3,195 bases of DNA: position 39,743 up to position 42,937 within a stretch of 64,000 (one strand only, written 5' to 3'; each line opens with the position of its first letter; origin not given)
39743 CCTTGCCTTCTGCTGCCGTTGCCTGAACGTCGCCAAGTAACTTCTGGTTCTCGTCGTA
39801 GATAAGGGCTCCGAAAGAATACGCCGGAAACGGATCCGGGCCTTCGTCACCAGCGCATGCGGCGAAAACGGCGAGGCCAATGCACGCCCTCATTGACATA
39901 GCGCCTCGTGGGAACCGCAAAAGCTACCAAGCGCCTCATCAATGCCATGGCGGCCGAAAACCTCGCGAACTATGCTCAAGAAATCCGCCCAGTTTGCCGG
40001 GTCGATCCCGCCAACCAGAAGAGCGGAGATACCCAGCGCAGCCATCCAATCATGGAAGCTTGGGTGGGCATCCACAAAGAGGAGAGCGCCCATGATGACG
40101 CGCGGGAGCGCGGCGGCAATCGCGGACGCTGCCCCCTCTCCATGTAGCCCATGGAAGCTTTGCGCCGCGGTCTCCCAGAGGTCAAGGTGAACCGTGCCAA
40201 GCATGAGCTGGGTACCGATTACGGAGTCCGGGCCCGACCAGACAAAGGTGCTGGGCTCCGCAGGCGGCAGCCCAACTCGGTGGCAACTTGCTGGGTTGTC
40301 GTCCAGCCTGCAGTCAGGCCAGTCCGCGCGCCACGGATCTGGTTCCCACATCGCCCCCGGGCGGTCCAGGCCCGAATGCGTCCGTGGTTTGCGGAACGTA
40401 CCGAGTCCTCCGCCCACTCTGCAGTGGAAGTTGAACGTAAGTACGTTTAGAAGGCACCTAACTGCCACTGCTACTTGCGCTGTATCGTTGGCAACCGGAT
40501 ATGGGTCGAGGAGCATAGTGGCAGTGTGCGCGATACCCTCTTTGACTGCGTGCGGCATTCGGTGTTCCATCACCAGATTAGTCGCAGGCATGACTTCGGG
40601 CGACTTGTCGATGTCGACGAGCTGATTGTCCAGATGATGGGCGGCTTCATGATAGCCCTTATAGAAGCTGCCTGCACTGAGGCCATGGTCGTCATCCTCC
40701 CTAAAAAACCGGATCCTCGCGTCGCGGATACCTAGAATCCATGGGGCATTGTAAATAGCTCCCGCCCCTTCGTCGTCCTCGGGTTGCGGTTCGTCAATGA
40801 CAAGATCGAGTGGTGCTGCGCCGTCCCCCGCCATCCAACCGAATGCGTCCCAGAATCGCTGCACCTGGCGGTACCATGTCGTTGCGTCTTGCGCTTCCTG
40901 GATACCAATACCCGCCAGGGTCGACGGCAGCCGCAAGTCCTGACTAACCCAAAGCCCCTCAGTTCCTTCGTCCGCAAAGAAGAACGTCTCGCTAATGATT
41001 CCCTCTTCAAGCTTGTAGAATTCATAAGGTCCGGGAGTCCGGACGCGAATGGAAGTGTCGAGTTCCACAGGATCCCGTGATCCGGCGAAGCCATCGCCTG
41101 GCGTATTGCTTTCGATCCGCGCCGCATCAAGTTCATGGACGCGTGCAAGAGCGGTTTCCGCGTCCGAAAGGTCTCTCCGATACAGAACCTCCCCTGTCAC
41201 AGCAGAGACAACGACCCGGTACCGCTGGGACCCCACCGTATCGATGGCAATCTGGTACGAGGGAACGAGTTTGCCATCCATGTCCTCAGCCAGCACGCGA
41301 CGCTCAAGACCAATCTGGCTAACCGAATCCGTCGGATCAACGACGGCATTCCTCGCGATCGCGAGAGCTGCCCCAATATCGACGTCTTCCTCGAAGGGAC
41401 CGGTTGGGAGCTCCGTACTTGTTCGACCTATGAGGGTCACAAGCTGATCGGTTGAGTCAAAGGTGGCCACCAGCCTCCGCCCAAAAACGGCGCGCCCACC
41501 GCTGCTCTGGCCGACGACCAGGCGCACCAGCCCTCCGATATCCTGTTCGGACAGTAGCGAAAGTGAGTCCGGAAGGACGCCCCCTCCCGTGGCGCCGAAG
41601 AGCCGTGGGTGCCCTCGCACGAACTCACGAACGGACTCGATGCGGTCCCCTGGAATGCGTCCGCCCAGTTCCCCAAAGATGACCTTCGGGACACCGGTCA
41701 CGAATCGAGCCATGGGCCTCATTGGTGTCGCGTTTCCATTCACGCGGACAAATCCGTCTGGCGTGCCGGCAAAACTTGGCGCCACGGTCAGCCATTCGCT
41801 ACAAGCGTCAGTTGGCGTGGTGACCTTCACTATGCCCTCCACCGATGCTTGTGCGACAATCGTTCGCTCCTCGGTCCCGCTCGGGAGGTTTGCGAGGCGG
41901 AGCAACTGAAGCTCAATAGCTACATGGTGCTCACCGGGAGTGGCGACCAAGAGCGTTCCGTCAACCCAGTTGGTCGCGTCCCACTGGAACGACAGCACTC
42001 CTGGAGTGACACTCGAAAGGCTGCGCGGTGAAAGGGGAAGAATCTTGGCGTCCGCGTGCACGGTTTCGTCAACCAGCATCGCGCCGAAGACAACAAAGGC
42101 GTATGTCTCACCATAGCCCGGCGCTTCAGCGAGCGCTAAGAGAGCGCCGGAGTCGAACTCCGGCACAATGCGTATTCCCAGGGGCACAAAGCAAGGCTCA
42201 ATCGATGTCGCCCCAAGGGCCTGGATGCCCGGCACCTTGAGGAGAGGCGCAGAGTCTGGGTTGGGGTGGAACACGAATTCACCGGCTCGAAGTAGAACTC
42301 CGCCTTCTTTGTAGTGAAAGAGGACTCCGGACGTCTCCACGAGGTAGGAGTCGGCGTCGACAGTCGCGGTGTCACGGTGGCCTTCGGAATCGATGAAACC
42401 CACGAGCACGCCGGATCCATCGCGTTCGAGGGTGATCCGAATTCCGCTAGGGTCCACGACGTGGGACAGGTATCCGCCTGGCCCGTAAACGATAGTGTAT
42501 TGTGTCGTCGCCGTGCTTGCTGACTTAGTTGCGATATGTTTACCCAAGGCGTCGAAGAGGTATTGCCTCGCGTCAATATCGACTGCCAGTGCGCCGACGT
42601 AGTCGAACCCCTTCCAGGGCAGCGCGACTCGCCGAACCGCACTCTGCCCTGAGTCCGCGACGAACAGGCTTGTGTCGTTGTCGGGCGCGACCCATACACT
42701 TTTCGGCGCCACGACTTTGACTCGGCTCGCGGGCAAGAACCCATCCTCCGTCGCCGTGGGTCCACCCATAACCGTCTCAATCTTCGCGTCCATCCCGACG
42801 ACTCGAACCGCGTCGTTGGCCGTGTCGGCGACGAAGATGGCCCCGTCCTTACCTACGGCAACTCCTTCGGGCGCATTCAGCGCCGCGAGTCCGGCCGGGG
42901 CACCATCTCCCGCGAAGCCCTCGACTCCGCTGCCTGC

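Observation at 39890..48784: Teneurin-like protein whose toxin-enclosing YD shell is replaced by a gluzincin protease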

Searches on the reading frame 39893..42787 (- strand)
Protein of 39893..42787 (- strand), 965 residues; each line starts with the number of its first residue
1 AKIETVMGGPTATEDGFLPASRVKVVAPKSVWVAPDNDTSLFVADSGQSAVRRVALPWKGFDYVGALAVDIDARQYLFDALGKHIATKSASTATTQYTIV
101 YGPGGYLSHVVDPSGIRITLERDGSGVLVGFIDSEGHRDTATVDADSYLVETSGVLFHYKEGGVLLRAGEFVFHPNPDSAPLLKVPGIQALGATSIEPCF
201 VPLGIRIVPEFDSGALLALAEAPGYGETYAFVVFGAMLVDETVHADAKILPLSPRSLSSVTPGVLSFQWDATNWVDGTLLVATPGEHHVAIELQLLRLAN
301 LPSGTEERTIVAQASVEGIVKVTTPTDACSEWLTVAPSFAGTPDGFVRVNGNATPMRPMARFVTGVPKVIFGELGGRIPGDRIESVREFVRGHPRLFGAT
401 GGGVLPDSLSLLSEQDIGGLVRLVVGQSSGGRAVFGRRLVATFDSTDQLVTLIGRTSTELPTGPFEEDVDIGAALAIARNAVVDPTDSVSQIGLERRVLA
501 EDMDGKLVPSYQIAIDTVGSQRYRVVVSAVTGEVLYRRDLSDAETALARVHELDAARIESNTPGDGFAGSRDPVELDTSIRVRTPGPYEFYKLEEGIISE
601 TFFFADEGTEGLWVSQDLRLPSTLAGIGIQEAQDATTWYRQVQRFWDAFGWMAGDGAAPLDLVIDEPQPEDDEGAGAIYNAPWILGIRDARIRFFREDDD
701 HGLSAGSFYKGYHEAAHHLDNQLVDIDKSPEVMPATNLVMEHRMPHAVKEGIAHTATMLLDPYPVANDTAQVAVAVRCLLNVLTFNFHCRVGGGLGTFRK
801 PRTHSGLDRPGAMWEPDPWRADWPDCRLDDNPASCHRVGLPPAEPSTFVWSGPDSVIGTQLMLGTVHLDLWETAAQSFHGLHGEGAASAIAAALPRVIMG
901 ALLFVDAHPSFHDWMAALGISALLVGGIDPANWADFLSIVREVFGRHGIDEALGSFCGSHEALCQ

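Call 8: search_solved_structures(query=window:39893-42187:-, max_evalue=10, show_alignments=3)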
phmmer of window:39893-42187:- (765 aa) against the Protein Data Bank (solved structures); distinct sequences matched with E-value up to 10: 5.
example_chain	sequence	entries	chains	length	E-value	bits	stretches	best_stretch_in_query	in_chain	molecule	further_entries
8gii_A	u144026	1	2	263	0.12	13.5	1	652-734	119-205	TEM-1 Variant 80.a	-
1yzn_A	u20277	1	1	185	1.5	9.9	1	286-330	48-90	GTP-binding protein YPT1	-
1ukv_Y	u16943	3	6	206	1.8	9.6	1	286-330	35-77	GTP-binding protein YPT1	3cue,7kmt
2bcg_Y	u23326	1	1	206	1.8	9.6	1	286-330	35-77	GTP-binding protein YPT1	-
5xxb_G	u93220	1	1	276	2.1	9.4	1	133-175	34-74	Ribosomal protein eL8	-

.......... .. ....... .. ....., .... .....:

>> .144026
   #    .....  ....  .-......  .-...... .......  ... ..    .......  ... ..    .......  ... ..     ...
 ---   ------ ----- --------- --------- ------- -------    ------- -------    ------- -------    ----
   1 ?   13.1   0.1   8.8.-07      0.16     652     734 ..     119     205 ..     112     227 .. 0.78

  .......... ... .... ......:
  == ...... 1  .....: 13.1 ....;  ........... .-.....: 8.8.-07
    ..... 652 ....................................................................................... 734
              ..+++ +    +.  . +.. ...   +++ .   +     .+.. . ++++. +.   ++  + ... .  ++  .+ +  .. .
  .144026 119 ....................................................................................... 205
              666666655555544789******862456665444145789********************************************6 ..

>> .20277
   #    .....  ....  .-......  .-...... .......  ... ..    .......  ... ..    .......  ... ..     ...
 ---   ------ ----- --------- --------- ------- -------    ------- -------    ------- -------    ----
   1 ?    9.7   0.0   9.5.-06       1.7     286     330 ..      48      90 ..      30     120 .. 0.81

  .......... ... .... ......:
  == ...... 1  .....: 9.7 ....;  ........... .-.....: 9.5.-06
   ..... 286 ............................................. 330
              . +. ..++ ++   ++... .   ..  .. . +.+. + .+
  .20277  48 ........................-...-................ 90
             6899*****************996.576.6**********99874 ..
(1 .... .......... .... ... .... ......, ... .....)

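Call 9: search_protein_families(library=pfam, proteins=[window:39893-42187:-], max_evalue=10)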
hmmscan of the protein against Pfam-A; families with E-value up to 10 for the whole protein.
window:39893-42187:- (765 aa): 2 families
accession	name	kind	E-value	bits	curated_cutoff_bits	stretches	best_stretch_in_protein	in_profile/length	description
PF03413.25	PepSY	-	0.011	16.5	24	1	274-336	7-58/60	Peptidase propeptide and YPEB domain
PF24752.1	DUF7697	-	0.5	10.8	27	1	10-26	8-24/52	Family of unknown function (DUF7697)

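Call 10: find_homologous_proteins(query=window:39893-42187:-, max_evalue=0.001)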
Query window:39893-42187:-: 8000 candidates shared short words with the query, none scored E <= 0.001.

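Call 24: search_protein_representatives(protein=window:39893-42289:-)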
Query: 799 residues. Proteins with E-value up to 0.001 (for the whole library): 19; up to 1e-10: 13; up to 1e-30: 7. The best 19 are listed.
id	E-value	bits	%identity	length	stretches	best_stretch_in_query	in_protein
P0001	0.0e+00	1830.3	100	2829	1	1-799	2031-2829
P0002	3.4e-63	230.3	33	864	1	27-798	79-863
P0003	1.7e-52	194.9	33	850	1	14-798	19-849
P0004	2.7e-43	164.5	27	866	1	27-793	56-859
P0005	2.9e-35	137.9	27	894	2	3-439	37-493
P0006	1.5e-34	135.5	27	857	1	28-794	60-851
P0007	1.3e-33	132.5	29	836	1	99-792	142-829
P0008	9.1e-30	119.8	30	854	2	17-305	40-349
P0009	4.7e-28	114.1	32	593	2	575-798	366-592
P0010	2.1e-25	105.3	26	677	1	148-793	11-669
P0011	4.9e-24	100.8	29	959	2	22-667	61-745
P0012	1.0e-15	73.3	31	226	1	578-798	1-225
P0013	9.3e-14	66.8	39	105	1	699-793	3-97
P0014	1.5e-10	56.2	30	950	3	697-793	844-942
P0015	1.0e-09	53.5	31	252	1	575-798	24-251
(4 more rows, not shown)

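Call 28: search_protein_families(library=pfam, alignment_id=A1, max_evalue=1)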
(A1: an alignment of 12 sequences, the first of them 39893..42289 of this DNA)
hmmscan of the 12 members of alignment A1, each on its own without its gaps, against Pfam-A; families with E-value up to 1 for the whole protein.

A. member 1, window:39893-42289:- (799 aa): 2 families
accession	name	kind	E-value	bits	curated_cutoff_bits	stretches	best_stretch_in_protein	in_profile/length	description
PF03413.25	PepSY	-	0.011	16.4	24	1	308-370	7-58/60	Peptidase propeptide and YPEB domain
PF24752.1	DUF7697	-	0.38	11.2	27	0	44-60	8-24/52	Family of unknown function (DUF7697)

B. families by the number of members that match (of 12 scanned): 6 families
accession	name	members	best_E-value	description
PF03413.25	PepSY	2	0.011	Peptidase propeptide and YPEB domain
PF07504.19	FTP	1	0.0078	Fungalysin/Thermolysin Propeptide Motif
PF22553.1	TY-Chap2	1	0.037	T3SS (YopN, CesT) and YbjN peptide-binding chaperone 2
PF13867.11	SAP30_Sin3_bdg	1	0.24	Sin3 binding region of histone deacetylase complex subunit SAP30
PF21067.2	Rota_NS35_N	1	0.25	Rotavirus non-structural protein 35, N-terminal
PF24752.1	DUF7697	1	0.38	Family of unknown function (DUF7697)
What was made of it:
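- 41165..41809 (-): Propeptide-like region of the FTP and PepSY type (residues 2326-2540). PepSY E 0.011; FTP E 0.0078 in one family member (calls 9, 28).
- On Thermolysin-like gluzincins (MEROPS M4/M36): The Pfam PepSY (E 0.011) and FTP (E 0.0078, one member) hits are below threshold (calls 9, 28).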

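Call 29: search_solved_structures(query=A1, max_evalue=10, show_alignments=3)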
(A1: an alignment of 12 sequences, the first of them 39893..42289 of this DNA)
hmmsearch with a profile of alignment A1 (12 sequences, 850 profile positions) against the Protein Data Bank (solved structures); distinct sequences matched with E-value up to 10: 4.
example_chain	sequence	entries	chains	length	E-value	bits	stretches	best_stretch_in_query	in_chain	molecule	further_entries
8v5k_A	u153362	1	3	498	0.83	10.6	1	9-123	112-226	Fusion glycoprotein F0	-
8v62_A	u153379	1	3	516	0.87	10.5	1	9-123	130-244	Fusion glycoprotein F0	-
3vep_X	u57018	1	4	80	1.2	10.1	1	326-364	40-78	Uncharacterized protein Rv3413c/MT3522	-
9hrs_B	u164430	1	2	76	1.2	10.1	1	805-836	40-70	Proton-coupled zinc antiporter SLC30A1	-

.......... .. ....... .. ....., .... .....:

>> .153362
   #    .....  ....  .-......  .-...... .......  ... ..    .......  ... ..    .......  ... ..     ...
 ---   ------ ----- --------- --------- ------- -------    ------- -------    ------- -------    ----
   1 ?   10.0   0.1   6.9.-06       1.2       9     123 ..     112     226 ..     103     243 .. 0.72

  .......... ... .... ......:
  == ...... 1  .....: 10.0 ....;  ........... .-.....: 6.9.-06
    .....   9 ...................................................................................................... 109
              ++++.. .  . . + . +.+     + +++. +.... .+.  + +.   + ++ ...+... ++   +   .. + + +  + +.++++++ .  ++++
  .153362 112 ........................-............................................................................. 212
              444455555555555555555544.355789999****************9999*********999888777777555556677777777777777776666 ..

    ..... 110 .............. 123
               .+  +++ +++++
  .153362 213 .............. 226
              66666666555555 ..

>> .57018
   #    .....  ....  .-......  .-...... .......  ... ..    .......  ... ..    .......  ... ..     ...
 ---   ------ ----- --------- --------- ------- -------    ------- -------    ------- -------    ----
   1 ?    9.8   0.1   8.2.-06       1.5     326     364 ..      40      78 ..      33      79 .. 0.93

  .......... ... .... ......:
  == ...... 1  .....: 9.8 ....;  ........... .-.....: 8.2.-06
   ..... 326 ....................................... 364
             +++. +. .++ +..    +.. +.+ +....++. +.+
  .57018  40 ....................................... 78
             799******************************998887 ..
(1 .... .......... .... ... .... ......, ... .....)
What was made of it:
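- Tried and rejected: PDB sequence and profile searches with the C-terminal module gave only noise (calls 8, 29).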

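Call 30: find_encoding_contigs(protein=P0001, flank=10000, max_places=5)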
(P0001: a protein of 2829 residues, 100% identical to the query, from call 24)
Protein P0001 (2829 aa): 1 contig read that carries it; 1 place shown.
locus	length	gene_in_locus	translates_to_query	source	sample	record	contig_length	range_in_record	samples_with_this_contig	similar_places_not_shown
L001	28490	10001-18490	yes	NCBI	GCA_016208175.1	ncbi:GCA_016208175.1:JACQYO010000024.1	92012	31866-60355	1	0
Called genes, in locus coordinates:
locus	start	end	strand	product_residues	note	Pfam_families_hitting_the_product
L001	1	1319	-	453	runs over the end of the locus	-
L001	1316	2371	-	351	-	PF00487:FA_desaturase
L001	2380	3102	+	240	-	-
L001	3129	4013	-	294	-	PF09587:PGA_cap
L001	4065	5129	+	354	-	PF05076:SUFU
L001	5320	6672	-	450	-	PF16697:Yop-YscD_cpl, PF00498:FHA, PF00158:Sigma54_activat, PF13191:AAA_16, PF14532:Sigma54_activ_2, PF07724:AAA_2 (weak), PF07728:AAA_5, PF25601:AAA_lid_14, +1 more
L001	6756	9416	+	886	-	PF00069:Pkinase, PF07714:PK_Tyr_Ser-Thr, PF01636:APH (faint), PF03109:ABC1 (faint), PF17667:Pkinase_fungal (faint), PF00069:Pkinase, PF07714:PK_Tyr_Ser-Thr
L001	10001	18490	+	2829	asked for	PF00801:PKD, PF18911:PKD_4, PF17803:Cadherin_4, PF17892:Cadherin_5, PF17963:Big_9 (weak), PF05345:He_PIG (weak), PF25020:TTR_TEN1-4, PF01436:NHL, +2 more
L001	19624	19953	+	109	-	-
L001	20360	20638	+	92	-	-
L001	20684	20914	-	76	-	-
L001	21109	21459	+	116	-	-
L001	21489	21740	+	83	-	-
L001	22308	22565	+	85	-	-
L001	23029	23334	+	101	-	-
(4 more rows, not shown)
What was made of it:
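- It is mostly uncalled in the public annotation (call 30). The source is a single MAG contig (call 30).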

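Call 36: find_encoding_contigs(protein=P0002, flank=6000, max_places=3)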
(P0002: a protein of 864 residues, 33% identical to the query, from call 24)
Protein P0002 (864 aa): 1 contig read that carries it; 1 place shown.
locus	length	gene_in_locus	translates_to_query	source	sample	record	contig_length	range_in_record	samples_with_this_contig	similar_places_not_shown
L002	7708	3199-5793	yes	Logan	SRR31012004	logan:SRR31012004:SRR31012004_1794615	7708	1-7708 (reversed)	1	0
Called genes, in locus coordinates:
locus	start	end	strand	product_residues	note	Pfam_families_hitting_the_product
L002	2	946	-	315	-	?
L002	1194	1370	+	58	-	-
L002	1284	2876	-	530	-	PF14269:Arylsulfotran_2 (faint), PF05935:Arylsulfotrans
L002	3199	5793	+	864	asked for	-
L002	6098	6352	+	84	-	PF00076:RRM_1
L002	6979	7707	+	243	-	?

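Call 37: find_encoding_contigs(protein=P0003, flank=6000, max_places=3)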
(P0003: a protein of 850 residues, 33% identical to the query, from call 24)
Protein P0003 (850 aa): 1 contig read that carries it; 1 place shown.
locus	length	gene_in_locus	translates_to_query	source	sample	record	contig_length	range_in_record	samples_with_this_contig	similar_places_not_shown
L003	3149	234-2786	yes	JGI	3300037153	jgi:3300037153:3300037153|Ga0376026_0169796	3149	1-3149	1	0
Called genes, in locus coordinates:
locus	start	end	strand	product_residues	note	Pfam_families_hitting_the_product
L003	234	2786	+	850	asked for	-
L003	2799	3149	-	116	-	PF07366:SnoaL, PF12680:SnoaL_2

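Call 41: predict_structure(alignment_id=A1)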
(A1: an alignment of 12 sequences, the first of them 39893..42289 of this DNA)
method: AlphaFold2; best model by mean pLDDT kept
length: 799 residues; sequences in the alignment: 12
mean_pLDDT: 71.7   pTM: 0.77
mean pLDDT of the five models: 71.7, 70.2, 70.1, 67.7, 67.1
residues with pLDDT >= 90: 137; 70-90: 338; 50-70: 193; < 50: 131
segments of 3 or more residues with pLDDT < 50: 293-298, 339-341, 375-379, 415-430, 438-462, 502-509, 516-522, 532-539, 564-575, 620-629, 646-654, 676-688
pLDDT, mean of each block of 10 residues (from residue 1): 74 81 75 87 81 70 83 72 69 72 88 89 91 75 89 90 92 92 93 86 91 86 87 60 79 84 57 87 87 45 82 72 72 54 72 73 82 52 69 58 68 50 43 51 35 36 62 82 74 63 45 50 61 45 80 83 45 56 88 84 57 53 41 66 47 59 62 53 43 77 90 85 92 92 87 93 92 92 85 74
secondary structure, 60 per line:
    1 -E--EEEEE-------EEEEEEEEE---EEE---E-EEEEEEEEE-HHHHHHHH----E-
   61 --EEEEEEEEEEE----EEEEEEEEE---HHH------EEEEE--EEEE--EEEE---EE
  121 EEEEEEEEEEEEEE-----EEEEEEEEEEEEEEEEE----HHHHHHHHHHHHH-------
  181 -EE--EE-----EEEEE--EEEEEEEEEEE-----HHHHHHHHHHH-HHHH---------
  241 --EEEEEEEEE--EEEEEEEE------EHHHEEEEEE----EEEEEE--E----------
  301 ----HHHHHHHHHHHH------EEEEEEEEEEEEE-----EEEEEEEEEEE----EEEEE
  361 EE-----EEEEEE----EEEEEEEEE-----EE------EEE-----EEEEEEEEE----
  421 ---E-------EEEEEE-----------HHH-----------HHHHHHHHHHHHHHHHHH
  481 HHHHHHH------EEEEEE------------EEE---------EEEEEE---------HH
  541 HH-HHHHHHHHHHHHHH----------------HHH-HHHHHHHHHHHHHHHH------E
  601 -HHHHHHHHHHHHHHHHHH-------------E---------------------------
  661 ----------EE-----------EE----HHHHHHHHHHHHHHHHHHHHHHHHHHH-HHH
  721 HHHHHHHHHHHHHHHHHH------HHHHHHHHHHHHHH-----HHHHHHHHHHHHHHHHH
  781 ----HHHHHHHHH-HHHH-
elements in order (helices of 4 or more, strands of 3 or more residues): E5-9 E17-25 E29-31 E37-45 H47-54 E63-73 E78-86 E99-103 E106-109 E112-115 E119-134 E140-156 H161-173 E193-197 E200-210 H216-226 H228-231 E243-251 E254-261 E272-277 E282-287 H305-316 E323-335 E341-351 E356-362 E368-373 E378-386 E400-402 E408-416 E432-437 H463-487 E494-499 E512-514 E524-529 H539-542 H544-557 H578-593 H602-619 H690-716 H718-738 H745-758 H764-780 H785-793 H795-798
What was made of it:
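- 41810..42289 (-): Beta-sandwich domain that opens the C-terminal module (residues 2166-2325). It is homologous to the mature N-terminus of the stand-alone family members. AlphaFold strands 5-156, pLDDT about 70-90 (call 41).
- On Thermolysin-like gluzincins (MEROPS M4/M36): Both lie on predicted helices with pLDDT about 80-88 (call 41). The model has pTM 0.77 but many low-confidence loops (call 41).
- Checked: The AlphaFold model shows a beta-sandwich at 2166-2325 (call 41).
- The HExxH helix and the Glu helix have pLDDT about 80-88 (call 41).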

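Call 44: fold_search(model_id=the predicted structure, library=pdb)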
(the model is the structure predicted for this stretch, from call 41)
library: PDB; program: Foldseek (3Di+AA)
matches with E <= 10: 1028; with E <= 0.001: 1
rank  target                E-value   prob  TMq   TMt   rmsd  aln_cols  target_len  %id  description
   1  4k90_B                9.5e-04  1.00  0.12  0.34   7.9       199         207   14  Extracellular metalloproteinase from Aspergillus (released 2013-10-23)
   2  3nqy_A                1.1e-03  1.00  0.11  0.36  10.0       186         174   17  Crystal structure of the autoprocessed complex of Vibriolysin MCP-02 with a single point mutation E346A (released 2010-10-06)
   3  6vhh_A                1.1e-03  0.66  0.11  0.05  21.6       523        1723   10  Human Teneurin-2 and human Latrophilin-3 binary complex (released 2020-06-03)
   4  5bp4_R                1.4e-03  0.10  0.06  0.07  25.6       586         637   12  Modifying region (DH-ER-KR) of a mycocerosic acid synthase-like (MAS-like) PKS (released 2016-03-09)
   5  3nqz_A                1.8e-03  1.00  0.11  0.35   7.9       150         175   19  Crystal structure of the autoprocessed Vibriolysin MCP-02 with E369A mutation (released 2010-10-06)
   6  9ayr_B                2.3e-03  0.20  0.09  0.15  25.8       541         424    7  Structure of a Ric1-Rgp1-Rab6 activation intermediate (released 2024-12-11)
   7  3ugu                  2.7e-03  0.54  0.11  0.22  24.4       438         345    9  Crystal Structure of p44 (Splice Variant of Visual Arrestin) (released 2012-02-08)
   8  7f1w_A                3.0e-03  0.47  0.11  0.20  23.3       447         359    8  X-ray crystal structure of visual arrestin complexed with inositol hexaphosphate (released 2021-10-27)
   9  5bp4_L                3.0e-03  0.08  0.06  0.05  26.6       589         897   12  Modifying region (DH-ER-KR) of a mycocerosic acid synthase-like (MAS-like) PKS (released 2016-03-09)
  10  7jtb_A                3.3e-03  0.41  0.11  0.19  23.7       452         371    8  CRYSTAL STRUCTURE OF NATIVE BOVINE ARRESTIN 1 IN COMPLEX WITH INOSITOL HEXAKISPHOSPHATE (released 2021-10-13)
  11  9c6e                  4.0e-03  0.30  0.09  0.18  25.6       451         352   10  High-resolution structure of bovine (3-367)Arrestin-1 in a pre-activated conformation (released 2024-11-06)
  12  7f1x_A                4.5e-03  0.33  0.10  0.18  24.4       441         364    9  X-ray crystal structure of visual arrestin complexed with inositol 1,4,5-triphosphate (released 2021-10-27)
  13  8r54_A                4.9e-03  0.60  0.10  0.05  20.5       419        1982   11  Mouse teneurin-3 non-compact subunit - A0B0 isoform (released 2024-05-08)
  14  3es6_B                5.2e-03  0.99  0.09  0.46   8.3       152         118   12  Crystal structure of the novel complex formed between Zinc 2-glycoprotein (ZAG) and Prolactin inducible protein (PIP)  (released 2008-10-28)
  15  7qiv_A                5.7e-03  0.11  0.08  0.09  28.3       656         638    9  Structure of human C3b in complex with the EWE nanobody (released 2022-02-16)
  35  7qp3                  1.6e-02  0.99  0.23  0.42  10.6       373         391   11  Pseudogymnoascus pannorum M36 protease without the propeptide (released 2023-01-18)
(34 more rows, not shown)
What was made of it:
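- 41810..42289 (-): Weak Foldseek matches to small beta-sandwich proteins (call 44).
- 41165..41809 (-): Foldseek probability 1.0 for 4k90_B (M36 propeptide) and for 3nqy_A and 3nqz_A (M4 vibriolysin propeptide) (call 44).
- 39893..41164 (-): Predicted zinc-metalloprotease domain (residues 2541-2964). It has HEAAH at 2712-2716 (window 40637-40651), E2749-G2750 (40535-40540), WPDC at 2822 and RHGID at 2945, and it ends ...C......CQ. Foldseek: 4k90_A probability 1.0 with TM 0.46, and 7qp3 probability 0.99 (call 44).
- On Thermolysin-like gluzincins (MEROPS M4/M36): Foldseek gives 4k90_A probability 1.0 with TM 0.46 over 407 columns, and 7qp3 probability 0.99 with TM 0.42 (call 44). Foldseek probability 1.0 for 4k90_B, 3nqy_A and 3nqz_A (call 44).
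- Closest known: M36 fungalysins. Same: Best fold matches at probability 0.99-1.0 (call 44).
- Foldseek gives probability 1.0 for M36 and M4 propeptides and for the M36 catalytic domain (call 44). Low TM-scores (call 44). A protease-type FTP/PepSY propeptide precedes the domain (call 44).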
